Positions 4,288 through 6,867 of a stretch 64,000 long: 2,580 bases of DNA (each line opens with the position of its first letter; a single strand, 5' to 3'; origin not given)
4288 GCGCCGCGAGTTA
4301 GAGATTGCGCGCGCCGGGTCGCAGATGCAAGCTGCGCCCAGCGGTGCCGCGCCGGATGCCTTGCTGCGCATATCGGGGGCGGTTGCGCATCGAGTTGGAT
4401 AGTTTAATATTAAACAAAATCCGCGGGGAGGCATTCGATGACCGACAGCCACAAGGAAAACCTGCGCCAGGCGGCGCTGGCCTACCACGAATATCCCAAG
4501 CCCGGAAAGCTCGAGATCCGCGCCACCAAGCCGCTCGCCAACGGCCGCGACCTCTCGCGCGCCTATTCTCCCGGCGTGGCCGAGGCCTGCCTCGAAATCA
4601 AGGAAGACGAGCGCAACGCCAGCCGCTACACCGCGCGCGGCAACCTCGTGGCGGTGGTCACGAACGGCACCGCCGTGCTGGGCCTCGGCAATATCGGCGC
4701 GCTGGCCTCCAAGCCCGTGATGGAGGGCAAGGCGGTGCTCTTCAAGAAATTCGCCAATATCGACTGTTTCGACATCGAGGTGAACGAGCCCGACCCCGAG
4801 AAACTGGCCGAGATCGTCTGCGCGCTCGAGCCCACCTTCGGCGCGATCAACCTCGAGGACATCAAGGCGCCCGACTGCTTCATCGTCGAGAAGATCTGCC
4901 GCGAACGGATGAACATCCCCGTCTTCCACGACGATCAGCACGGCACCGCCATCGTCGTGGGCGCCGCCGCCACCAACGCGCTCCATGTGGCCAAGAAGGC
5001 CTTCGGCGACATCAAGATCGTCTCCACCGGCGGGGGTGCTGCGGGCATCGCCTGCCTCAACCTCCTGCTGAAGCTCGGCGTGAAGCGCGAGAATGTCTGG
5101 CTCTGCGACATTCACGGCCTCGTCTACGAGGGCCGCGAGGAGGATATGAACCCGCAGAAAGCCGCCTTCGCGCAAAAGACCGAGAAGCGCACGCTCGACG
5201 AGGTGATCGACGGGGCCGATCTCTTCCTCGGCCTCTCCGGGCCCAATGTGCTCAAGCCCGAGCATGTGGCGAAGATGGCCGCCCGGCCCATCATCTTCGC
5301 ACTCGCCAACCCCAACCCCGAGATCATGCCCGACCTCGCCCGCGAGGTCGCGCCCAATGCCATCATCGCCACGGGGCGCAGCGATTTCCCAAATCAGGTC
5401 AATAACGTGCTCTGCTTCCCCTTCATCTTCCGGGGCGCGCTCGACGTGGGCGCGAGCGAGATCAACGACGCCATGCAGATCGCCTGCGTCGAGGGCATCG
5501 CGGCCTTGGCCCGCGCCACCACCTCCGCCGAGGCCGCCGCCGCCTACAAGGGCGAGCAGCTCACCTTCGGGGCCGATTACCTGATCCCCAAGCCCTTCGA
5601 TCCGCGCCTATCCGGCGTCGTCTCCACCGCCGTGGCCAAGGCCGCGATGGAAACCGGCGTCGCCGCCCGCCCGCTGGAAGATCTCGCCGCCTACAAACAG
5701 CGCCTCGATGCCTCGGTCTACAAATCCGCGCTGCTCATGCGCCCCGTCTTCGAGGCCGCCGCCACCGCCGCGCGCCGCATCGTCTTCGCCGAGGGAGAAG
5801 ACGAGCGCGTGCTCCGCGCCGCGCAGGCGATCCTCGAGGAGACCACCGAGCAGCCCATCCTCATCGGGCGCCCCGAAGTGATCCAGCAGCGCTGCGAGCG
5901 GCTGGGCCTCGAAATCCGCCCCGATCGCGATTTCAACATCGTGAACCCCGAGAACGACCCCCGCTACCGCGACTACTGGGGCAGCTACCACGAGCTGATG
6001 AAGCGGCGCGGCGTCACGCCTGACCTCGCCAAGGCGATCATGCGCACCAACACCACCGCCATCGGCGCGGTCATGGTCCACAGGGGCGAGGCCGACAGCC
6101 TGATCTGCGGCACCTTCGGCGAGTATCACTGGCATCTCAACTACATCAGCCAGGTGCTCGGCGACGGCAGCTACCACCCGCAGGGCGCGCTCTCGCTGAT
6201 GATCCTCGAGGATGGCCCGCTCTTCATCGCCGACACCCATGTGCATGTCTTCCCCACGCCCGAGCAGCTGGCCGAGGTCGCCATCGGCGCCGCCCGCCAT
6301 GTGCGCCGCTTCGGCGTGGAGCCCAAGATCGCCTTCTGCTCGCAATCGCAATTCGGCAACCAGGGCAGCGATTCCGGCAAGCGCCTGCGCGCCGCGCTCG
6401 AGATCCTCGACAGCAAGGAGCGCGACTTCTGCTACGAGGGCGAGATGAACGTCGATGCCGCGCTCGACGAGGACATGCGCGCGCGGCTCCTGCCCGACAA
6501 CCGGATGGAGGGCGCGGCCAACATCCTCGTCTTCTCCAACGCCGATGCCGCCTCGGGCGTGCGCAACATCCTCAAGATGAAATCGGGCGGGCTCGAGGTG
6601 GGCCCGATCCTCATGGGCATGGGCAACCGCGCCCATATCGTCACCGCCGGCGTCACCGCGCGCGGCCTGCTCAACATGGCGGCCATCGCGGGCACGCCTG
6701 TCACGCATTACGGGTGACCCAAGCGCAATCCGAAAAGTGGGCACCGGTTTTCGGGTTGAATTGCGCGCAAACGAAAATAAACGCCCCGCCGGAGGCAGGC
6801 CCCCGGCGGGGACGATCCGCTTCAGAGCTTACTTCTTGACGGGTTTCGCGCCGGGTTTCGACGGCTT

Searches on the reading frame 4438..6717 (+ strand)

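Call 37: search_protein_families(library=pfam, proteins=[window:4438-6717:+], max_evalue=0.001)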
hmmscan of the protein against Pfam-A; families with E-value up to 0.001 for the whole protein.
window:4438-6717:+ (759 aa): 3 families
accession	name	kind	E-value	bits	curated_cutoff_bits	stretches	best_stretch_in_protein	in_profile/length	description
PF01515.24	PTA_PTB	-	9.5e-80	268.8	24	1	433-751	2-318/319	Phosphate acetyl/butaryl transferase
PF00390.24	malic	-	1.8e-26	93.5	23.1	1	23-118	2-118/182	Malic enzyme, N-terminal domain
PF03949.21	Malic_M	-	6.6e-20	71.9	23.5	1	169-364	3-231/258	Malic enzyme, NAD binding domain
